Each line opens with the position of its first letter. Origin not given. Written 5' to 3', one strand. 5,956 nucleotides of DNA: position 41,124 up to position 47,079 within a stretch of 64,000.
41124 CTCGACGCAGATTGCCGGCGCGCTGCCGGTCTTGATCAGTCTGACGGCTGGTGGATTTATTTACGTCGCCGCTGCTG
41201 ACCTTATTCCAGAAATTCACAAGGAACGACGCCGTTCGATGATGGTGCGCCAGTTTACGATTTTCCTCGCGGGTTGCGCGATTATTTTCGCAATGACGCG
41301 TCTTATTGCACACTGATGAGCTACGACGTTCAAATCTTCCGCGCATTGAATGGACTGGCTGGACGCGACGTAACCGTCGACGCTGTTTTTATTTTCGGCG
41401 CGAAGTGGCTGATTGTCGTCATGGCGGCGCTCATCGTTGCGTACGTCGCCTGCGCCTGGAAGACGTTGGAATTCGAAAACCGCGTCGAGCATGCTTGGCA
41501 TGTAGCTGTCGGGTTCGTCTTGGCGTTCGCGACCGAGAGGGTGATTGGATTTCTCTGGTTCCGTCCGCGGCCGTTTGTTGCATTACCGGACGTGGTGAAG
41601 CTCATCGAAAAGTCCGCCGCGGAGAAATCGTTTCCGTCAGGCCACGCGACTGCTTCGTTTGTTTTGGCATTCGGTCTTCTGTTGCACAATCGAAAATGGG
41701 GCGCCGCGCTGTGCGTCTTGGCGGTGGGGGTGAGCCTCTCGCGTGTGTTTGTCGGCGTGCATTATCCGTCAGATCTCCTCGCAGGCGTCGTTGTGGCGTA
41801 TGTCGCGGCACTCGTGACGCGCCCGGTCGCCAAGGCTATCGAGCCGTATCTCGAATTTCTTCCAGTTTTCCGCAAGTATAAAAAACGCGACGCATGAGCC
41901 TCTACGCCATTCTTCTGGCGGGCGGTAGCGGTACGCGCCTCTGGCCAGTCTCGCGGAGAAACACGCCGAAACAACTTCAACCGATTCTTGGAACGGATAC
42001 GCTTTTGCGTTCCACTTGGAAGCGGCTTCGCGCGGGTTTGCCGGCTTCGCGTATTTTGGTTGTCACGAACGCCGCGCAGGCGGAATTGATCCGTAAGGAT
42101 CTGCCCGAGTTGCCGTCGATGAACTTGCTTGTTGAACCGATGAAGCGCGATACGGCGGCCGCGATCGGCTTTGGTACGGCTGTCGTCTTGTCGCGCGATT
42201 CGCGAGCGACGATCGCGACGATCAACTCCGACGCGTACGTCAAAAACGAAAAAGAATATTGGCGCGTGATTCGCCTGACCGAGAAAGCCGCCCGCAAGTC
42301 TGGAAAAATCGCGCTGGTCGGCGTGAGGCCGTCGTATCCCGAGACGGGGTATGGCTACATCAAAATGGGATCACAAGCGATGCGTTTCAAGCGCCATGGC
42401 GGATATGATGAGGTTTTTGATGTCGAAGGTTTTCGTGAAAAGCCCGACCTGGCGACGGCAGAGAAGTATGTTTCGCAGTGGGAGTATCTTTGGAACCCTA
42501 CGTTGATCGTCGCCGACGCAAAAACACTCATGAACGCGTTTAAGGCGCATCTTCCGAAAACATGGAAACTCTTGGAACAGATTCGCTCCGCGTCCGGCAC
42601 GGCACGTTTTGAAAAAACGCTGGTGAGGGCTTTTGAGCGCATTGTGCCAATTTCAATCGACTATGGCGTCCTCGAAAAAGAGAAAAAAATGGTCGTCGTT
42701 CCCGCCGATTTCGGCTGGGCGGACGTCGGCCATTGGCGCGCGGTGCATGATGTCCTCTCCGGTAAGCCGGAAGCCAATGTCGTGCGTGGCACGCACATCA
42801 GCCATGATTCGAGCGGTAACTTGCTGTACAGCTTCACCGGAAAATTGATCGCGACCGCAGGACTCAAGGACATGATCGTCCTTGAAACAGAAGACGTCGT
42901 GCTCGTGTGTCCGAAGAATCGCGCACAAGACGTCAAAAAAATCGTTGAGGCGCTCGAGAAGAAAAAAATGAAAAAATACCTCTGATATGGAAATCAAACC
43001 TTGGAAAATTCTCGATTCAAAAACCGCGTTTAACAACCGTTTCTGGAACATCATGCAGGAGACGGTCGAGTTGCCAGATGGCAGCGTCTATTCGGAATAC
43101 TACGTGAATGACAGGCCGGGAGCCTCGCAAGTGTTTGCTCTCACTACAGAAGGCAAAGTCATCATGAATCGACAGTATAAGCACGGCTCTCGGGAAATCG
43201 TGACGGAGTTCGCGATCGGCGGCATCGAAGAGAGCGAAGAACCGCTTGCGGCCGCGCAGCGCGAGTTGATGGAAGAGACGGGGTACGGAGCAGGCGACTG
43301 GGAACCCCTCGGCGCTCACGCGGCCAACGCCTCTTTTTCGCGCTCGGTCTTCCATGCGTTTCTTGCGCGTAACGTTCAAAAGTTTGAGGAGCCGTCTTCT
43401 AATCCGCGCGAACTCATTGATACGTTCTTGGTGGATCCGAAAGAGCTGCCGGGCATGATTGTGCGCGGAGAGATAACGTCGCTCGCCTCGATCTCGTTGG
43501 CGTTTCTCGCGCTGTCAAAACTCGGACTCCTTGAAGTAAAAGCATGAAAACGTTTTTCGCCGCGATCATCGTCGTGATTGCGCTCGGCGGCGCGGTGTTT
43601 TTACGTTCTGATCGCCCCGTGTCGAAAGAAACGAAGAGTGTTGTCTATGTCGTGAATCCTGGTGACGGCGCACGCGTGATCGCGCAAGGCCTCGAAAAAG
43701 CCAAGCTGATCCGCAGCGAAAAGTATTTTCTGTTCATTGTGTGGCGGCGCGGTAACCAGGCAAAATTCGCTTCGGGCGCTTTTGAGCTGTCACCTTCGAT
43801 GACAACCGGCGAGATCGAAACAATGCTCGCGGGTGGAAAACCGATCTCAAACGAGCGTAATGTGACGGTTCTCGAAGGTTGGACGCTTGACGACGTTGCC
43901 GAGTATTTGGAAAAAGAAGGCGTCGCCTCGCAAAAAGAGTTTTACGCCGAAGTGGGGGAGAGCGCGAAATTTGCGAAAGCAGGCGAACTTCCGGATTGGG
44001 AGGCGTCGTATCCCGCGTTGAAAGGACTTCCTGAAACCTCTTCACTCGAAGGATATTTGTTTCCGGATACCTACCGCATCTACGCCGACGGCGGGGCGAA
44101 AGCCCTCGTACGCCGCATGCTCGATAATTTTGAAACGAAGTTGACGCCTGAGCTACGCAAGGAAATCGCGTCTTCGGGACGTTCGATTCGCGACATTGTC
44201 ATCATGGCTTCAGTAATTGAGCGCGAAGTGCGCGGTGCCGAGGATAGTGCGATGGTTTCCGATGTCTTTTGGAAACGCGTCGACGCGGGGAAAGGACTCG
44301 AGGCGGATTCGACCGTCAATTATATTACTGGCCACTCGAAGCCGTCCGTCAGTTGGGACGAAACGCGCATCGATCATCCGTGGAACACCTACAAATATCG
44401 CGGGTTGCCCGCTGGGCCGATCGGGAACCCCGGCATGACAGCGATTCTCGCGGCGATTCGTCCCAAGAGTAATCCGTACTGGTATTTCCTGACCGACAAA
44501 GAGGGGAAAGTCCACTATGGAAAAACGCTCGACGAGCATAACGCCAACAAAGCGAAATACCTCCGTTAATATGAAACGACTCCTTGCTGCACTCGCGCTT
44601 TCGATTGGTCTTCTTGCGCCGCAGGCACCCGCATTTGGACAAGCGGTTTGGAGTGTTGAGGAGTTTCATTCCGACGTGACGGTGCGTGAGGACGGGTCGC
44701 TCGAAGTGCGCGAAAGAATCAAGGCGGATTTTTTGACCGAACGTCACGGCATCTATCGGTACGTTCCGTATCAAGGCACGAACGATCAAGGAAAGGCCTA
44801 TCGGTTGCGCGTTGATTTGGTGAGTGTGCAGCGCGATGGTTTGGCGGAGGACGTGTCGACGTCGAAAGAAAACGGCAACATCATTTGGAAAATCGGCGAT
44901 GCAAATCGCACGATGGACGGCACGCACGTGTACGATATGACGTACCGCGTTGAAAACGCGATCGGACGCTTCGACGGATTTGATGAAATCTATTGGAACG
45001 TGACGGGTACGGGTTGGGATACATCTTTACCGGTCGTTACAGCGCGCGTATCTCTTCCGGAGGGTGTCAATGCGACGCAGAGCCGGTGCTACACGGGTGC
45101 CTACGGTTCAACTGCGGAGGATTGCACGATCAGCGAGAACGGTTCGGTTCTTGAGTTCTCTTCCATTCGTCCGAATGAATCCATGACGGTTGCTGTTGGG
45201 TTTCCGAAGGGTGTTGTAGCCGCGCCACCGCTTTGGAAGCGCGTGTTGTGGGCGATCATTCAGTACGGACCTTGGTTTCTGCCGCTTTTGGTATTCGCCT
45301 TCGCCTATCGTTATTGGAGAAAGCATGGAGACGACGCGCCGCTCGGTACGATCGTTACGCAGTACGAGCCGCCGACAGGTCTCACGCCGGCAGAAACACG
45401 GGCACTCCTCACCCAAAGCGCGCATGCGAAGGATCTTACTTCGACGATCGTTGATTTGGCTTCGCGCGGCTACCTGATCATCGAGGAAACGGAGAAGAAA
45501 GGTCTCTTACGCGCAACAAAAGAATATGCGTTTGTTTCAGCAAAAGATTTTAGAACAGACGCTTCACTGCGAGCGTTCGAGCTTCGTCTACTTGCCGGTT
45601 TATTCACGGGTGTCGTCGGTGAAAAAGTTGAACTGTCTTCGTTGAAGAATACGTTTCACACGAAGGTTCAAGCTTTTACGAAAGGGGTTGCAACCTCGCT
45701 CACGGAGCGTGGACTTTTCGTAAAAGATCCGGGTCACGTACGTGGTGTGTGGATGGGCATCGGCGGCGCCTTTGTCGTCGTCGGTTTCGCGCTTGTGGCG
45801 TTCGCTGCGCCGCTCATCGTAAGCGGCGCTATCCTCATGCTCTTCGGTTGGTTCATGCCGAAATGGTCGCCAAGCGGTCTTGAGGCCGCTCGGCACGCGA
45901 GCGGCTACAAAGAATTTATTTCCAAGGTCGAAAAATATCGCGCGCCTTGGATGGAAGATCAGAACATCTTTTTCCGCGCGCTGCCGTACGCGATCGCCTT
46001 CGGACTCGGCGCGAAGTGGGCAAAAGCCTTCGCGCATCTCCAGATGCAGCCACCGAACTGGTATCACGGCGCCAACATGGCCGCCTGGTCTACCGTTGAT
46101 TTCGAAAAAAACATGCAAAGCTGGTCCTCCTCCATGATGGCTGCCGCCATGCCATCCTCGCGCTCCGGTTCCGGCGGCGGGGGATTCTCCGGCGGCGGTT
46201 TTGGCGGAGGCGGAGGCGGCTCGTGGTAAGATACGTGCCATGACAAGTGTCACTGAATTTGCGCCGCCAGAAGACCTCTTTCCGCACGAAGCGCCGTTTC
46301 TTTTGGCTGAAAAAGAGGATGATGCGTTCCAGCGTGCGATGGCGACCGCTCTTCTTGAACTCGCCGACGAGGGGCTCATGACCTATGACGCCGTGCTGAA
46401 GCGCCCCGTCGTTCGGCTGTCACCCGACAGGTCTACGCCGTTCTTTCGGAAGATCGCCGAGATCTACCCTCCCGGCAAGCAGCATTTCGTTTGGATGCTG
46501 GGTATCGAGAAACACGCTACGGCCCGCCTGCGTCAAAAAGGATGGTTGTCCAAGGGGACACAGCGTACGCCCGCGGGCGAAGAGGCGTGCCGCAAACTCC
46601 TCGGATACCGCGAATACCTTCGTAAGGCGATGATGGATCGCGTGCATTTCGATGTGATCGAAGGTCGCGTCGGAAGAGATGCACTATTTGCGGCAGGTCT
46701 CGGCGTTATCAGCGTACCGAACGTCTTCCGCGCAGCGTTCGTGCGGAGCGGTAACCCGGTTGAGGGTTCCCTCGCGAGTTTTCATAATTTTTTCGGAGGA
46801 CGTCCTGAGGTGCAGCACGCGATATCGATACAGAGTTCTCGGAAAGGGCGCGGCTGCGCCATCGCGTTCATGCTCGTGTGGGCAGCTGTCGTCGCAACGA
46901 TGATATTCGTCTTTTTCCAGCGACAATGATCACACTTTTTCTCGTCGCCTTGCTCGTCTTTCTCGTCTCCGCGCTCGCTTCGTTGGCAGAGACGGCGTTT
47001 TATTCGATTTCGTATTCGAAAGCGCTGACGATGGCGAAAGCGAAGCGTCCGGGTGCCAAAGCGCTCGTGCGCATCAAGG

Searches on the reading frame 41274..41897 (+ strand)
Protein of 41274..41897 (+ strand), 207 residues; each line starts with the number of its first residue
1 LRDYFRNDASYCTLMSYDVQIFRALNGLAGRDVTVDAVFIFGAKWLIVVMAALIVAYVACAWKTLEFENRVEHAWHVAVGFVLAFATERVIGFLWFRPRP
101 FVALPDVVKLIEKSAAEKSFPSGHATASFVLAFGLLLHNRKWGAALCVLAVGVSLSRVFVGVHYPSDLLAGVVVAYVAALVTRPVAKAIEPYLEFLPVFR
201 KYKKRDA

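Call 21: search_protein_families(library=pfam, proteins=[window:41274-41897:+], max_evalue=0.01)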
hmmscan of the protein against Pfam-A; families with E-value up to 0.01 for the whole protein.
window:41274-41897:+ (207 aa): 2 families
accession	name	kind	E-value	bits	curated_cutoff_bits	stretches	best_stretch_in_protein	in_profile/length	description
PF01569.27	PAP2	-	5.9e-21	75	27.2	1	74-184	2-123/130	PAP2 superfamily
PF14378.12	PAP2_3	-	3e-06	27.6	27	1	118-180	125-189/190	PAP2 superfamily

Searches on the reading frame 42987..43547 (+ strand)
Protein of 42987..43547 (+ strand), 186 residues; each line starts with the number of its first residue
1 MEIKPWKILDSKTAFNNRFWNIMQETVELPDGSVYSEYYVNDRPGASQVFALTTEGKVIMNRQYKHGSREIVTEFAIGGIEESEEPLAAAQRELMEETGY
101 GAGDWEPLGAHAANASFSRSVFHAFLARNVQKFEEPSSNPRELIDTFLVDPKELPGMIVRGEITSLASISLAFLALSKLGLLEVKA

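Call 21: search_protein_families(library=pfam, proteins=[window:42987-43547:+], max_evalue=0.01)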
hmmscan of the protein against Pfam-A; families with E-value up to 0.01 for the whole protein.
window:42987-43547:+ (186 aa): 1 family
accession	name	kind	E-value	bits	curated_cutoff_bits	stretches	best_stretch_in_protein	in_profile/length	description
PF00293.34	NUDIX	-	4.5e-13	49.8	21.1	1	49-154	8-118/134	NUDIX domain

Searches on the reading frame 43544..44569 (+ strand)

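Call 21: search_protein_families(library=pfam, proteins=[window:43544-44569:+], max_evalue=0.01)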
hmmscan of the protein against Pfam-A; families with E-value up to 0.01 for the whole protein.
window:43544-44569:+ (341 aa): 1 family
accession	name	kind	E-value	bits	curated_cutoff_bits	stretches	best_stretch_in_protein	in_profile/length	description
PF02618.21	YceG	-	4.6e-74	249.8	32.4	1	36-338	2-275/275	YceG-like family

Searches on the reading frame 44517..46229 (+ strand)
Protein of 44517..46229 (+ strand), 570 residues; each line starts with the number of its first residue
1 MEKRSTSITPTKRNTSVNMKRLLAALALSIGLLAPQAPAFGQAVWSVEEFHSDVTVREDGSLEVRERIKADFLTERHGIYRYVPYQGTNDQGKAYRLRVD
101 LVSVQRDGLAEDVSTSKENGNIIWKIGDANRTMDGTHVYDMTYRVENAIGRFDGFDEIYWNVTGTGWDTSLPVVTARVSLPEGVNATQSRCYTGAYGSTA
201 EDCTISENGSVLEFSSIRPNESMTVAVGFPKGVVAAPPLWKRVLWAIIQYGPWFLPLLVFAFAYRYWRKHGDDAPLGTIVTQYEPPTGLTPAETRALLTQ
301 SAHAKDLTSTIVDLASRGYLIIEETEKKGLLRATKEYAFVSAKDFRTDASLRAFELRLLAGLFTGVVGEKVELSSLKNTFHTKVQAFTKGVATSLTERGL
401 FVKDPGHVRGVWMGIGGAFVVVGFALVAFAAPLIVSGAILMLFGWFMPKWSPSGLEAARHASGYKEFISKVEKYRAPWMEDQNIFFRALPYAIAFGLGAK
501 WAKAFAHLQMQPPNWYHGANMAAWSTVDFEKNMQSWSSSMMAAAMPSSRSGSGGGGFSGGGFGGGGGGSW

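Call 21: search_protein_families(library=pfam, proteins=[window:44517-46229:+], max_evalue=0.01)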
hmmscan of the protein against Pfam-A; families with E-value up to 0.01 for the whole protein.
window:44517-46229:+ (570 aa): 2 families
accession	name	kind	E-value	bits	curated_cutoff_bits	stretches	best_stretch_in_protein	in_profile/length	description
PF20990.2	DUF2207_C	-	1e-32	114.3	33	1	282-505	3-247/247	Predicted membrane protein (DUF2207) C-terminal domain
PF09972.14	DUF2207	-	4.8e-32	112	24.4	1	46-229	1-172/172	Predicted membrane protein (DUF2207) N-terminal domain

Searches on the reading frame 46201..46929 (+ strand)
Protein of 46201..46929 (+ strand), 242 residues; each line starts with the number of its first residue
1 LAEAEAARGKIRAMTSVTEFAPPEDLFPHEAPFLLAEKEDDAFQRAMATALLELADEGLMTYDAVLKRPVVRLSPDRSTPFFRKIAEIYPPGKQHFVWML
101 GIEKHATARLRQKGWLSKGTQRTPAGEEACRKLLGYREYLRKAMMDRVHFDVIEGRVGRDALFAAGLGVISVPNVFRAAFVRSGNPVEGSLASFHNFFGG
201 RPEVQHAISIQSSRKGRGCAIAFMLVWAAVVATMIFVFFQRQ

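Call 21: search_protein_families(library=pfam, proteins=[window:46201-46929:+], max_evalue=0.01)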
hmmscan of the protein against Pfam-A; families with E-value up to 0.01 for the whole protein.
window:46201-46929:+ (242 aa): 1 family
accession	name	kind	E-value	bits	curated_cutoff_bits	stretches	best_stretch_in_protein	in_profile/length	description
PF20990.2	DUF2207_C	-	2.3e-05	24.6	33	0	19-68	5-52/247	Predicted membrane protein (DUF2207) C-terminal domain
